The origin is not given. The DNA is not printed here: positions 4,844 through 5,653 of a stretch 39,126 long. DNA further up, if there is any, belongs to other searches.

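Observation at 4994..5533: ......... homing endonuclease encoded antisense to its host intron, with its own promoter candidate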

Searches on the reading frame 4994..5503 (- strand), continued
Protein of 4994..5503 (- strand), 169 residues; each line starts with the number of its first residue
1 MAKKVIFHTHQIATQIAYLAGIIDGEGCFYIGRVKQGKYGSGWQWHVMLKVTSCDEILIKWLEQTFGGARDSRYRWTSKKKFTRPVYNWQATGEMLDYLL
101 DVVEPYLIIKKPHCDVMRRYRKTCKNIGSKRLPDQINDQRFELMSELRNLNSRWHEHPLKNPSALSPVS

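Call 34: get_annotated_region(hit=H58, flank=2000)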
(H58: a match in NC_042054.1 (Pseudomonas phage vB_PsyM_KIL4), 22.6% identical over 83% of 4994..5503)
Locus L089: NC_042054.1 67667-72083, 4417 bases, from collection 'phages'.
description: Pseudomonas phage vB_PsyM_KIL4, complete genome.
organism: Pseudomonas phage vB_PsyM_KIL4 (NCBI taxid 1777069)
taxonomy: Viruses; Duplodnaviria; Heunggongvirae; Uroviricota; Caudoviricetes; Flaumdravirus; Flaumdravirus KIL2
host: Pseudomonas syringae pv. porri LMG 28495; source: -; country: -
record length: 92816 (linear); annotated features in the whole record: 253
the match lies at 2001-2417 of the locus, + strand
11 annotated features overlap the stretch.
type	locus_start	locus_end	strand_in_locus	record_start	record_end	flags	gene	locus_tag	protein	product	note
CDS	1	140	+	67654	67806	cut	-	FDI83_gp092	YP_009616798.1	hypothetical protein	-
CDS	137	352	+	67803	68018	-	-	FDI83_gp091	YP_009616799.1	hypothetical protein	-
CDS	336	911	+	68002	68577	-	-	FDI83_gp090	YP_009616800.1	hypothetical protein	-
regulatory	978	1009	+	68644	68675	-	-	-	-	promoter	-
CDS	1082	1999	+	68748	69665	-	-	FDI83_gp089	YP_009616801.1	putative thymidylate synthase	-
CDS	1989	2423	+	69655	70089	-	-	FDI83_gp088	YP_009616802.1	HNH endonuclease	-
regulatory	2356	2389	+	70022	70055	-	-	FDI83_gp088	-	promoter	-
CDS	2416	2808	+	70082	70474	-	-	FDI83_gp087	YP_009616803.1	thymidylate synthase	-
CDS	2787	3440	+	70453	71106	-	-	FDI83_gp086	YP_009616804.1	HNH endonuclease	-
CDS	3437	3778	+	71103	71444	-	-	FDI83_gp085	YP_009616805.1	thymidylate synthase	-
CDS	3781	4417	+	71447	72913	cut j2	-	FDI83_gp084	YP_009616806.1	ribonucleotide reductase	-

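Call 47: search_solved_structures(query=A1, max_evalue=1, show_alignments=2)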
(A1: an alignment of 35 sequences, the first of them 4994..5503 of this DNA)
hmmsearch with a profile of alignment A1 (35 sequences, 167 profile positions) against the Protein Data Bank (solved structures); distinct sequences matched with E-value up to 1: 73 (the best 60 are shown).
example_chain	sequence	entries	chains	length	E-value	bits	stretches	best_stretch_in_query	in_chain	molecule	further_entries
5esp_A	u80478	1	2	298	1.7e-09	40.9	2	13-67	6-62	I-PanMI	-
3fd2_A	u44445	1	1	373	6.9e-09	38.9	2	12-124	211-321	Site-specific DNA endonuclease I-MsoI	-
4lq0_A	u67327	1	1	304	2.7e-07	33.7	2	17-114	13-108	LAGLIDADG homing endonuclease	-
36of_A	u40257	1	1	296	2.7e-07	33.7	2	10-81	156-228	aHE15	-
4yit_A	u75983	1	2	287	3.9e-06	30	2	17-75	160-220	Meganuclease I-AabMI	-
6bcg_D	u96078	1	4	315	4.5e-06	29.7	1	9-54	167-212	Ribosomal protein 3/homing endonuclease-like fusion protein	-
3r7p_A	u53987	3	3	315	1.8e-05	27.8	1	9-54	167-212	Ribosomal protein 3/homing endonuclease-like fusion protein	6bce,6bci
6uvw_A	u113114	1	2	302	2e-05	27.6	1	10-106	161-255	I-OnuI-e-Therm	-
6bcf_D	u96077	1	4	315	7.1e-05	25.8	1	9-54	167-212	Ribosomal protein 3/homing endonuclease-like fusion protein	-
6bch_A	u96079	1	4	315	7.1e-05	25.8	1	9-54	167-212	Ribosomal protein 3/homing endonuclease-like fusion protein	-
6bcn_A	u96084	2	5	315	7.3e-05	25.8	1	9-54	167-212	Ribosomal protein 3/homing endonuclease-like fusion protein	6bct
6uwg_A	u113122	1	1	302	8.3e-05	25.6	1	10-106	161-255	I-OnuI-e-Therm-E178D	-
6uwh_A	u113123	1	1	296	9.5e-05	25.4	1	10-109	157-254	I-OnuI-e-Therm-hChr11v1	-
5gkk_A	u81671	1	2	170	0.00023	24.2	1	18-68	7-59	Putative homing endonuclease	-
6uwj_A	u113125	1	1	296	0.00023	24.2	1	10-109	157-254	I-OnuI-e-Therm-hChr11v2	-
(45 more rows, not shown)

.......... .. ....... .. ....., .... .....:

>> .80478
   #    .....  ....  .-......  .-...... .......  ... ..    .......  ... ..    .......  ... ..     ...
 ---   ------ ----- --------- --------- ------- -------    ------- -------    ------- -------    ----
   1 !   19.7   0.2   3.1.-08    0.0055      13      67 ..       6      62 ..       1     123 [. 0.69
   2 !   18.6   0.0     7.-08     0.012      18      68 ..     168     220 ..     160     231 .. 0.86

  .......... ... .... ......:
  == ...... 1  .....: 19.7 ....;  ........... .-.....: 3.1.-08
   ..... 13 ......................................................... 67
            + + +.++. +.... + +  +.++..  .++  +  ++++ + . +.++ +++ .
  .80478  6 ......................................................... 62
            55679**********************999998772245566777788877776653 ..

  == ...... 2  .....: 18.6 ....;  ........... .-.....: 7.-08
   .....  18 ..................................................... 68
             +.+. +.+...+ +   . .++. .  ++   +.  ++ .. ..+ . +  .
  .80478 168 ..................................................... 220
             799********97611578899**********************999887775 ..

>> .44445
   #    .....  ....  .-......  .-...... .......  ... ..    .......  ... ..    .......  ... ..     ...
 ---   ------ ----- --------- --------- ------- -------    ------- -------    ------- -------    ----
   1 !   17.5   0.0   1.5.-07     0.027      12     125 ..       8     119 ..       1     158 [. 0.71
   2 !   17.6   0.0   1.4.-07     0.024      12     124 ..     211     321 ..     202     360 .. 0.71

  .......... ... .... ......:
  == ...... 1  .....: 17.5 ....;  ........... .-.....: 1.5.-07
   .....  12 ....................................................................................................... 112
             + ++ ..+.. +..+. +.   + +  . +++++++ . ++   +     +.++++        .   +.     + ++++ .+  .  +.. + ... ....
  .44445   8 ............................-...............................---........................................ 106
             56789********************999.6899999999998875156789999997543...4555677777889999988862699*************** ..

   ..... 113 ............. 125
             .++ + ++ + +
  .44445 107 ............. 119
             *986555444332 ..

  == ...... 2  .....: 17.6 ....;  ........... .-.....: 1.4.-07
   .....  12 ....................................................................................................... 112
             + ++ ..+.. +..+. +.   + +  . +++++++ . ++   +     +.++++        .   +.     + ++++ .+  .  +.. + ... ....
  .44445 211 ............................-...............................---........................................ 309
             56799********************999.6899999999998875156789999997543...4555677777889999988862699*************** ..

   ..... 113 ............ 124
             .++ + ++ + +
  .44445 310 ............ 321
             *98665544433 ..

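Call 53: predict_structure(alignment_id=A1)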
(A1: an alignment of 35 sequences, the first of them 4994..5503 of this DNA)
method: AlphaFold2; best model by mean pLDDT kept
length: 169 residues; sequences in the alignment: 35
mean_pLDDT: 84.1   pTM: 0.74
mean pLDDT of the five models: 84.1, 83.3, 83.3, 82.9, 81.1
residues with pLDDT >= 90: 86; 70-90: 50; 50-70: 31; < 50: 2
segments of 3 or more residues with pLDDT < 50: none
pLDDT, mean of each block of 10 residues (from residue 1): 75 96 93 76 84 92 89 82 89 92 95 94 70 85 91 64 59
secondary structure, 60 per line:
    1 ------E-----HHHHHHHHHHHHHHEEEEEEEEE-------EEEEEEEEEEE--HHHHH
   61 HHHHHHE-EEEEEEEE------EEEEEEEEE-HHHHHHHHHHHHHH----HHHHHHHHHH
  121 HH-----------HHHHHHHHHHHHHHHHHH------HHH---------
elements in order: H13-26 E27-35 E43-53 H56-66 E69-76 E83-91 H93-106 H111-122 H134-151

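Call 55: find_related_loci(query=A1, collection=genome_contigs, flank=3000)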
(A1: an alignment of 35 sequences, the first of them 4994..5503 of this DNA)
Query A1 (169 aa) in genome_contigs; peptide patterns used: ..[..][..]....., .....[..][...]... (x = any residue, [..] = any of these).
109 stretches matched a pattern; 50 encode a relative of the query (tblastn E <= 1e-3); 50 distinct loci.
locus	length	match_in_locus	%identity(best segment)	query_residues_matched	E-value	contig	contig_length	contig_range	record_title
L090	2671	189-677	35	15-169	6e-23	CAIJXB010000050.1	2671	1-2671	MAG: uncultured Chlamydiae bacterium isolate MJ-time_bin-9202 genome assembly, contig: bin-9202:50/68, whole genome shot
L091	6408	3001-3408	35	14-153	1e-20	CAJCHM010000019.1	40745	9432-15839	Acidobacteria bacterium isolate BOG_genome_mining.12 genome assembly, contig: k141_11417333, whole genome shotgun sequen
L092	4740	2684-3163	30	10-163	3e-15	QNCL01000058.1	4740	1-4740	MAG: Candidatus Omnitrophota bacterium isolate B17_G2 B17_Guay2_scaffold_13133, whole genome shotgun sequence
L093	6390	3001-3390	30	13-146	8e-15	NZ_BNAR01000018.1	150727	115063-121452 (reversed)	Lentzea cavernae strain CGMCC 4.7367 sequence18, whole genome shotgun sequence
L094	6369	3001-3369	30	14-140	2e-14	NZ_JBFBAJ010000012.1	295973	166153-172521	Actinoplanes sp. NPDC051346 NPDC051346_128_G10.ctg-0012, whole genome shotgun sequence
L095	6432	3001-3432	29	13-161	2e-12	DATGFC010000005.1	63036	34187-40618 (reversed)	MAG TPA_asm: Candidatus Sulfotelmatobacter sp. isolate SMAG_U9718 k141_8026, whole genome shotgun sequence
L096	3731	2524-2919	29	16-150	2e-12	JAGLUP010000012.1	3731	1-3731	MAG: Candidatus Parcubacteria bacterium isolate RS_11_37 ZL20.bin.37.fa_12, whole genome shotgun sequence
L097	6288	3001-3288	37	15-111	6e-12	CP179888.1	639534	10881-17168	MAG: Candidatus Nealsonbacteria bacterium isolate ER9H13parc1 chromosome, complete genome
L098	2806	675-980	34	15-120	2e-11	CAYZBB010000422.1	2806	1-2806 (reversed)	MAG TPA_asm: uncultured Actinomycetes bacterium isolate SRP342105_co1_274 genome assembly, contig: NODE_55824_length_280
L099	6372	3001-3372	28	16-134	2e-11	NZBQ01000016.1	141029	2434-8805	MAG: Dehalococcoidales bacterium isolate ARS1330 81950, whole genome shotgun sequence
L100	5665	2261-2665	30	17-157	3e-11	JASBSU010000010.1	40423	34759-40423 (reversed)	MAG: Hyphomicrobium sp. isolate BWSM_147 k141_285563, whole genome shotgun sequence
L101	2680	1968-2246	30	15-111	5e-11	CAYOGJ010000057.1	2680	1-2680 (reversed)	MAG TPA_asm: uncultured Candidatus Saccharibacteria bacterium isolate SRP278252_co2_290 genome assembly, contig: NODE_87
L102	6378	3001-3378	27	9-133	6e-10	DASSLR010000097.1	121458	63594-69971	MAG TPA_asm: Candidatus Dormiibacterota bacterium isolate SMAG_U1176 k141_652925, whole genome shotgun sequence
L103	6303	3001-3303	39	15-120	2e-9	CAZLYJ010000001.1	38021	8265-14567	MAG TPA_asm: uncultured Candidatus Saccharibacteria bacterium isolate SRP050083_co3_77 genome assembly, contig: NODE_705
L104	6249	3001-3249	37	15-111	4e-9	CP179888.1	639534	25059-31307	MAG: Candidatus Nealsonbacteria bacterium isolate ER9H13parc1 chromosome, complete genome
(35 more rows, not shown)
